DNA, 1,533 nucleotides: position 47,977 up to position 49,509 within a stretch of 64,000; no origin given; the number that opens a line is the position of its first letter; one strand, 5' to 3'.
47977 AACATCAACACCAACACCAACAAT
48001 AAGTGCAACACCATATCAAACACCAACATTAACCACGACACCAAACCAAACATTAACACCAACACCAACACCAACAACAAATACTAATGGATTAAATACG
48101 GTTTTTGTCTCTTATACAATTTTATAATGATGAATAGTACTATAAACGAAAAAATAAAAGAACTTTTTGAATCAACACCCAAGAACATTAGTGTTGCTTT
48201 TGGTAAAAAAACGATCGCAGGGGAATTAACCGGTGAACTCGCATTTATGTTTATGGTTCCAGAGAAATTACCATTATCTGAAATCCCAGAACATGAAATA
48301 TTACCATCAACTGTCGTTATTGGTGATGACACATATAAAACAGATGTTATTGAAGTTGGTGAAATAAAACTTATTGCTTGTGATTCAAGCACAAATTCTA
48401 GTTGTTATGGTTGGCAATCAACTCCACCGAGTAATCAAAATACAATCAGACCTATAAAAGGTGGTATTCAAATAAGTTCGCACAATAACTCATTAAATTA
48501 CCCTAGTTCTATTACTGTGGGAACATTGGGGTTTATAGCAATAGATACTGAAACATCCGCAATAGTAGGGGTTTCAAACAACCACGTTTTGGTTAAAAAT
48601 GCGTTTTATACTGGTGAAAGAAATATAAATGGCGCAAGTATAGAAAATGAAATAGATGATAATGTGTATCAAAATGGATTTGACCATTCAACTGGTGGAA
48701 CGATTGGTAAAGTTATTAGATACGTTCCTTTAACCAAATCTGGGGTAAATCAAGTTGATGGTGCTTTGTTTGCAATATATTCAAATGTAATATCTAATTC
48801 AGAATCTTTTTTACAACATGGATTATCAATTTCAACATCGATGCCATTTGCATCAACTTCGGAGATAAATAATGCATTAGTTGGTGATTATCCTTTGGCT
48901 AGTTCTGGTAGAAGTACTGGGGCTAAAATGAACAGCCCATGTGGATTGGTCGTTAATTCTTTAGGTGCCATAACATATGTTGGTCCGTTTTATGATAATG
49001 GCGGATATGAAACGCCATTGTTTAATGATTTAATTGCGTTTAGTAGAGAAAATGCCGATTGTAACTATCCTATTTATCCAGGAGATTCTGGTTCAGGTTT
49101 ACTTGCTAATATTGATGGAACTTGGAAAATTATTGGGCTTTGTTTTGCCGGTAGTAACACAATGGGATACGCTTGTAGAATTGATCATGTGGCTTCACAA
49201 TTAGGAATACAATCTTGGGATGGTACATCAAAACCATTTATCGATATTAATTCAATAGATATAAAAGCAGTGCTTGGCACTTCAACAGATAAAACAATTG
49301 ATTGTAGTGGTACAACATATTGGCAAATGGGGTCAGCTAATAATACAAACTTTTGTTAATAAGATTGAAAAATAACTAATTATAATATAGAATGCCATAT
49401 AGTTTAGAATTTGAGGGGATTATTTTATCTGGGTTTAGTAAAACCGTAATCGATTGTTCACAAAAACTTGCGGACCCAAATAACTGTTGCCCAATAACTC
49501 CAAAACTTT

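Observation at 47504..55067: Fiber/adhesin module built on Pro/Thr-rich linkers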

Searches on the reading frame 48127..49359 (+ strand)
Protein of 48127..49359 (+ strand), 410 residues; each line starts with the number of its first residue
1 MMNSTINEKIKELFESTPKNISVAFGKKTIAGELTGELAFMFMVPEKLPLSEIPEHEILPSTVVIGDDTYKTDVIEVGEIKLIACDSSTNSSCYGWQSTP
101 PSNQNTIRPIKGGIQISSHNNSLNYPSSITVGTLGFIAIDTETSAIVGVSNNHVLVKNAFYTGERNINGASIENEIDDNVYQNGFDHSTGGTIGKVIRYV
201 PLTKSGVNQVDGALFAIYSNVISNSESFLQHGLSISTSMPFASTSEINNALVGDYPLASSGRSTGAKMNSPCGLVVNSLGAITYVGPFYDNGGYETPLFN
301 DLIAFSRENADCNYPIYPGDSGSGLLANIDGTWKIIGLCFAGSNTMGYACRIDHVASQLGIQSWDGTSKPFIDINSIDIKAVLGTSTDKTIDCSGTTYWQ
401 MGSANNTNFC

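Call 6: search_protein_families(library=pfam, proteins=[window:48127-49359:+], max_evalue=0.1)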
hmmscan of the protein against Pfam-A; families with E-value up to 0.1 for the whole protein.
window:48127-49359:+ (410 aa): 1 family
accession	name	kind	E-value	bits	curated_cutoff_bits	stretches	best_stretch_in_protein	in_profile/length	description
PF25608.1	NAL1_N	-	0.081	13.1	27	0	20-63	24-67/80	NARROW LEAF 1 N-terminal domain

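Call 7: search_protein_families(library=phrogs, proteins=[window:48127-49359:+], max_evalue=0.01)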
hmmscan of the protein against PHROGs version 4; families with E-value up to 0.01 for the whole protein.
window:48127-49359:+ (410 aa): 1 family
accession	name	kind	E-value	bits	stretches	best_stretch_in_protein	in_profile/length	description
phrog_20754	-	other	4.5e-16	59.5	1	6-361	11-315/324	protease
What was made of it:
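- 48127..49359 (+): g2 (410 aa), a PA-clan (chymotrypsin-type) serine protease. It has no PT linker. phrog_20754 'protease', E 4.5e-16 (call 7).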

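Call 14: find_encoding_contigs(protein=window:48127-49359:+, flank=10000, max_places=6)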
Protein window:48127-49359:+ (410 aa): 22 contigs read that carry it; 6 places shown.
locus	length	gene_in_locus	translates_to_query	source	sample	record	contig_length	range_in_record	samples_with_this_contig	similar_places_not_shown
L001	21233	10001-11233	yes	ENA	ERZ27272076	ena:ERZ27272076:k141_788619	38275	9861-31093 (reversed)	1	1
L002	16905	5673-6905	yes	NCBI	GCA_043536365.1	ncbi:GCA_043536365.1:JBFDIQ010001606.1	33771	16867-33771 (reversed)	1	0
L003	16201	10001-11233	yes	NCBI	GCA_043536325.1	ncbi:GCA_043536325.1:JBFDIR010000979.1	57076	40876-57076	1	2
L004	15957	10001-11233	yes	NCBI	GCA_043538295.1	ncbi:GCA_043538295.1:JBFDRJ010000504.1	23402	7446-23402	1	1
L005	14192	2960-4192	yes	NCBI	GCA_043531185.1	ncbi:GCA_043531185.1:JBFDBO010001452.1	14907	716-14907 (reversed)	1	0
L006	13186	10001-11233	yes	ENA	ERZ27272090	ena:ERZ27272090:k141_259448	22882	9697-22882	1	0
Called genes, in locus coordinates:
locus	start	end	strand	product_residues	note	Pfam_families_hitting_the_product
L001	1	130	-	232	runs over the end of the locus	-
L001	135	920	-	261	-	PF00535:Glycos_transf_2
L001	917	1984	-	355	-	-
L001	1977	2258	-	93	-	-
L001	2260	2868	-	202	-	-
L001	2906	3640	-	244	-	PF02562:PhoH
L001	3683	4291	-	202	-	PF00692:dUTPase, PF22769:DCD (weak)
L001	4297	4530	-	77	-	-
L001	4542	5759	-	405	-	-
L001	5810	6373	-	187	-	-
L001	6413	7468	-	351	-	-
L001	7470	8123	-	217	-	-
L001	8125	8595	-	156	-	-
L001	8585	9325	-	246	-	-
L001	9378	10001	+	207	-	-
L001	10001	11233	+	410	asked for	-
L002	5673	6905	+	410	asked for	-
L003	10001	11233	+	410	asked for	-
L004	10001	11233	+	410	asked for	-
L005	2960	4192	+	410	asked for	-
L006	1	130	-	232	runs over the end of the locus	-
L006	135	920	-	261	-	PF00535:Glycos_transf_2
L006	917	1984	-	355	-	-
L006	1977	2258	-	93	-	-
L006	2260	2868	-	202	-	-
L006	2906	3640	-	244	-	PF02562:PhoH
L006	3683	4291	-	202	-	PF00692:dUTPase, PF22769:DCD (weak)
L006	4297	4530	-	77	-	-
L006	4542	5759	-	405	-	-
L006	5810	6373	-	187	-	-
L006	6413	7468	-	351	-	-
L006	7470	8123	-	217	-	-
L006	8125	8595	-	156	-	-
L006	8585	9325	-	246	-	-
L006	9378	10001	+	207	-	-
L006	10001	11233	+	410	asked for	-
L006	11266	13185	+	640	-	?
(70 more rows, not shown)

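Call 15: find_related_loci(query=window:48127-49359:+, collection=viral_contigs, flank=10000)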
Query window:48127-49359:+ (410 aa) in viral_contigs; peptide patterns used: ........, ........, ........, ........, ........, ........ (x = any residue, [..] = any of these).
11 stretches matched a pattern, but none encodes a relative of the query by tblastn (E <= 1e-3).
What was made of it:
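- Tried and rejected: IMG/VR. find_related_loci with g2 found no relative (call 15).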

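Call 18: search_solved_structures(query=window:48127-49359:+, max_evalue=1)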
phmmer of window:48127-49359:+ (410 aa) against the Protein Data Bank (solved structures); distinct sequences matched with E-value up to 1: 0.

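Call 23: search_dna_similar(query=window:48127-49359:+, collection=phages, mode=protein, max_rows=15, max_evalue=0.01)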
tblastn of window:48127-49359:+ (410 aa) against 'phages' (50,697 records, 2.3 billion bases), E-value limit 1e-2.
Records with a match: 2; places in all: 2; records where one place covers at least 80% of the query: 0.
Best place of each record, by identity: <60% 2.
By first word of the organism name: Alphaspiravirus 2.
By host as written in the record: Aeropyrum pernix 2.
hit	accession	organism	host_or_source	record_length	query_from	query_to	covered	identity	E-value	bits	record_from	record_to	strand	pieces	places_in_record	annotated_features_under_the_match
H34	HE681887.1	Alphaspiravirus yamagawaense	Aeropyrum pernix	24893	4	222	53%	23.5%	4e-3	45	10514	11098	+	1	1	25-326: putative serine protease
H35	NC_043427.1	Alphaspiravirus yamagawaense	Aeropyrum pernix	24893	4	222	53%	23.5%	4e-3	45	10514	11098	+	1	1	25-326: putative serine protease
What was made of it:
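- Tried and rejected: g2 matched only an archaeal-virus 'putative serine protease' at E 4e-3 (call 23).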

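Call 40: find_homologous_proteins(query=window:48127-49359:+, max_evalue=0.001)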
Query window:48127-49359:+ (410 aa): 402 proteins with E <= 0.001 among 4077 candidates; the best 120 are listed.
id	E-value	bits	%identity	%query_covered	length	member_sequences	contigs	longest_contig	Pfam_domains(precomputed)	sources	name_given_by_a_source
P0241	1.3e-270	915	99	100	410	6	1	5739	-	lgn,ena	-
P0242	2.2e-263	892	96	100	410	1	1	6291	-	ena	-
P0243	1.3e-262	889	96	100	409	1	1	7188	-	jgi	jgi:hypothetical protein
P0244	2.9e-249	845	89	100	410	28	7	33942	-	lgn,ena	-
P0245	7.3e-246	834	90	100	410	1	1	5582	-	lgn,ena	-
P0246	2.5e-245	832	90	100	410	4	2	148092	-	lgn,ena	-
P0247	5.3e-209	713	76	100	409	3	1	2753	-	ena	-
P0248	1.9e-208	711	75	100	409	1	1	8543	-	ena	-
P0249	8.0e-191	653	70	100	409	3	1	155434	-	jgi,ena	jgi:hypothetical protein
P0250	1.8e-185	635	68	100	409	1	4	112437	-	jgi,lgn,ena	jgi:hypothetical protein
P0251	1.6e-176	606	66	100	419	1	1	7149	-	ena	-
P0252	1.4e-172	593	66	100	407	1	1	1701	-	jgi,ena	jgi:hypothetical protein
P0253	4.1e-148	512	57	100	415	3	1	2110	-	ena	-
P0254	5.7e-145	502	57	100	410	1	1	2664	-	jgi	-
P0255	2.2e-140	487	56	100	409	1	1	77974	-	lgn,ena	-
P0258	1.4e-128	448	51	100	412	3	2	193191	-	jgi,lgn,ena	jgi:hypothetical protein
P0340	3.7e-104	367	46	100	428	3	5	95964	-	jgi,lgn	jgi:hypothetical protein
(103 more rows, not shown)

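Call 43: find_encoding_contigs(protein=P0258, flank=8000, max_places=1)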
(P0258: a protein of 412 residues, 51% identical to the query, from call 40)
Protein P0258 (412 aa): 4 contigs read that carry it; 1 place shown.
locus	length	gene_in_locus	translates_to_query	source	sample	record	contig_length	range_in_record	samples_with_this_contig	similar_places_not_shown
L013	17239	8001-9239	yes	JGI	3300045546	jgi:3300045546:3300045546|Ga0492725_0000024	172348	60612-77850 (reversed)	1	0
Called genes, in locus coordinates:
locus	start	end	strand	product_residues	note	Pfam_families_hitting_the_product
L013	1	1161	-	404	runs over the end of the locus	-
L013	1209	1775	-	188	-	-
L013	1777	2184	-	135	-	-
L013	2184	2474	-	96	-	-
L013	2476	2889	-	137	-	-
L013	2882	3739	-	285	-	-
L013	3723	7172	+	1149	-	PF00112:Peptidase_C1 (weak)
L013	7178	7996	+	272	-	-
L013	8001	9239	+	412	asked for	-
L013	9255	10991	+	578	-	-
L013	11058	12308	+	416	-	PF11397:GlcNAc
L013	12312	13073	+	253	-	-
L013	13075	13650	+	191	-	-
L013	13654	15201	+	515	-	PF01755:Glyco_transf_25 (weak)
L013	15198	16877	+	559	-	PF09612:HtrL_YibB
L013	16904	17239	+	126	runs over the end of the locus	-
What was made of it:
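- On O-glycosylated PT-linker proteins: In L013 a glycosyltransferase cluster is adjacent to the cassette (call 43).
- In L013 the cassette is followed directly by genes hitting PF11397 (GlcNAc transferase), GT25 and HtrL_YibB (call 43).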

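Call 44: find_encoding_contigs(protein=P0340, flank=8000, max_places=1)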
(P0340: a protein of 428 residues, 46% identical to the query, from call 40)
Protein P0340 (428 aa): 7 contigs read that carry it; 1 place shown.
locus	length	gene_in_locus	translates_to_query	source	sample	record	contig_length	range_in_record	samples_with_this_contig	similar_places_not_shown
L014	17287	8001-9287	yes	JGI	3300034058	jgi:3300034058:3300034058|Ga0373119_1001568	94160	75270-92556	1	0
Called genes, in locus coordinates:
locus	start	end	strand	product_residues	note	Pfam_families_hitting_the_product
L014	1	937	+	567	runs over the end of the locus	PF07068:Gp23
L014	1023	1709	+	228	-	PF00270:DEAD (faint), PF02562:PhoH, PF13604:AAA_30, PF13245:AAA_19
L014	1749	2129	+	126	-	-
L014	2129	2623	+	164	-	-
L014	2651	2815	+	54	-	-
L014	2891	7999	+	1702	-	-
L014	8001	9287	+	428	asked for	-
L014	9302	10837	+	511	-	-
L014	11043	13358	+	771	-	-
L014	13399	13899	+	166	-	-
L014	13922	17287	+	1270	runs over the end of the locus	-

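Call 63: search_solved_structures(query=A3, max_evalue=1, show_alignments=1)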
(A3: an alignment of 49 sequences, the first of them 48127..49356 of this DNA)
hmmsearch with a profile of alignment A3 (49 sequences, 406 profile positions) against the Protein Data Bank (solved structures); distinct sequences matched with E-value up to 1: 12.
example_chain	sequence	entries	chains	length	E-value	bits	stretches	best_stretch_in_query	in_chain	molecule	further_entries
8gph_A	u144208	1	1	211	0.022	16.8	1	311-350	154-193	Peptidase C3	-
8got_A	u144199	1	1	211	0.029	16.4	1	311-350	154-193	Peptidase C3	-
8hau_A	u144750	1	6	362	0.033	16.2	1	21-152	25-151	Protein NARROW LEAF 1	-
6l0t_A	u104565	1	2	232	0.035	16.1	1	311-350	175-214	3C PROTEASE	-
8hat_F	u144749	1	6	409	0.035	16.1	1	21-152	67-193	Protein NARROW LEAF 1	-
8pml_A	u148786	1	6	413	0.036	16.1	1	21-152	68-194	Protein NARROW LEAF 1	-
8pme_A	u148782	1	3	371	0.036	16.1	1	21-152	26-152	Narrow leaf 1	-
8pmg_A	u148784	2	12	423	0.058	15.4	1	21-152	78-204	Protein NARROW LEAF 1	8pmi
1afq_C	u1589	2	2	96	0.19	13.7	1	313-342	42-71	BOVINE GAMMA-CHYMOTRYPSIN | Chymotrypsinogen A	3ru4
1ab9_C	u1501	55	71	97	0.19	13.7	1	314-342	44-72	GAMMA-CHYMOTRYPSIN | BOVINE CHYMOTRYPSIN | ALPHA-CHYMOTRYPSIN A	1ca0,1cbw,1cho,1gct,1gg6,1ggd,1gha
3f6u_H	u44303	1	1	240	0.44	12.5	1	313-336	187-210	Vitamin K-dependent protein C heavy chain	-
1aut_C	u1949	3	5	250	0.47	12.4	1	313-336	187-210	ACTIVATED PROTEIN C | Vitamin K-dependent protein C heavy chain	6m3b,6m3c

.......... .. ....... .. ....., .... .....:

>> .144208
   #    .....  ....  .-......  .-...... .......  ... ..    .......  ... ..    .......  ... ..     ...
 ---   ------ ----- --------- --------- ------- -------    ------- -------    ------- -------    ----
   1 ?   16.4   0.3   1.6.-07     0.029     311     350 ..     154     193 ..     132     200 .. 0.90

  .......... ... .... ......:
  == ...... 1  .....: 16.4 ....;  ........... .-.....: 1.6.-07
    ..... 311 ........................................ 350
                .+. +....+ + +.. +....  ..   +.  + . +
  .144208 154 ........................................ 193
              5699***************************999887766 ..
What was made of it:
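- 48127..49359 (+): Profile hits to 3C proteases, NARROW LEAF 1 and chymotrypsin are weak, E 0.02-0.2 (call 63).
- On PA-clan (chymotrypsin-fold) serine protease, g2: Profile against PDB gives E 0.02-0.2 to peptidase C3/3C proteases, NARROW LEAF 1 and chymotrypsin (call 63). phrog_20754 'protease' scores E 4.5e-16 (call 7).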

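Call 81: search_protein_families(library=ncbifam, proteins=[window:48127-49359:+], max_evalue=0.01)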
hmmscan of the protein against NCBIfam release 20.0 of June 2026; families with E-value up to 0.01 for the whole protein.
window:48127-49359:+ (410 aa): 0 families

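Call 91: search_protein_families(library=phrogs, proteins=[L013:3723-7172:+, L014:9302-10837:+, L014:11043-13358:+], max_evalue=0.001)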
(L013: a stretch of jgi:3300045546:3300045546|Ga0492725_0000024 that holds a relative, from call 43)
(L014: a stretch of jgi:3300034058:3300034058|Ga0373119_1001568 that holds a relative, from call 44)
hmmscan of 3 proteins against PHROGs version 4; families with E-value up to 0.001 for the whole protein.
L013:3723-7172:+ (1149 aa): 2 families
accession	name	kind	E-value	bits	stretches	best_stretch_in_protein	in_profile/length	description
phrog_16701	-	other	1.3e-46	159.9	1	963-1146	30-231/234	peptidase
phrog_15511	-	unknown function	9.6e-07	29.2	1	919-963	210-269/511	-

L014:9302-10837:+ (511 aa): 0 families

L014:11043-13358:+ (771 aa): 3 families
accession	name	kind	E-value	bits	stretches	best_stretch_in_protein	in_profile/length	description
phrog_9942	-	tail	3.3e-06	26.4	1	59-445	520-832/1178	tail fiber protein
phrog_28668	-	unknown function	0.00022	22.2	1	185-239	12-65/153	-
phrog_7964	-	unknown function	0.00036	20.6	0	405-455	135-165/269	-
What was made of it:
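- phrog 'virion structural protein' and 'tail fiber protein' hits occur for cassette proteins of relatives (call 91). Relatives carry proteins in the same cassette that look like tail fibres (a phrog_9942 'tail fiber protein' hit in L014, call 91).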
